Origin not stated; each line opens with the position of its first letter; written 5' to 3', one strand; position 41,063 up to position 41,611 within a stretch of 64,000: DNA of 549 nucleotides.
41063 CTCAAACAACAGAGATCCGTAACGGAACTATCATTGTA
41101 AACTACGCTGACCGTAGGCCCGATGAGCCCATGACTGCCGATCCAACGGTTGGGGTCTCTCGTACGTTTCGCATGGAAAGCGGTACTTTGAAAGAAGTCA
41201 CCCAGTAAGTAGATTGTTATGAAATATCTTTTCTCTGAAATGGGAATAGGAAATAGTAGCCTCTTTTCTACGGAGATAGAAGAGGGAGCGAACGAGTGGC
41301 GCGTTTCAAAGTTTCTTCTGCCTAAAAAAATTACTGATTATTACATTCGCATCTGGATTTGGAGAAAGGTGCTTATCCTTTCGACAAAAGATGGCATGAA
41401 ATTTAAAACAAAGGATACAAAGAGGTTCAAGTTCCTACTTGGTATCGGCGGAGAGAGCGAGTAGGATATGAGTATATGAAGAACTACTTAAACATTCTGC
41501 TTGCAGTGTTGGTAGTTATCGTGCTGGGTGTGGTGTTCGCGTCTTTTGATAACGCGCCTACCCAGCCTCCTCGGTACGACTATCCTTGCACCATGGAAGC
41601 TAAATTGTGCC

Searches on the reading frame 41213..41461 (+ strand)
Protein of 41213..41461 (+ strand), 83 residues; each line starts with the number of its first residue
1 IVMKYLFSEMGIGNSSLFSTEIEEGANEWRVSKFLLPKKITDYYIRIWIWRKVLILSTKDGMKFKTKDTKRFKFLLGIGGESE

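Call 48: search_protein_families(library=pfam, proteins=[window:41213-41461:+], max_evalue=1)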
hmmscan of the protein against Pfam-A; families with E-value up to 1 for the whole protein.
window:41213-41461:+ (83 aa): 1 family
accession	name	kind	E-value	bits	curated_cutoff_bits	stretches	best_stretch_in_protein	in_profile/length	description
PF13122.11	DUF3977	-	4.8e-08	33.6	25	1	3-78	1-75/77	Protein of unknown function (DUF3977)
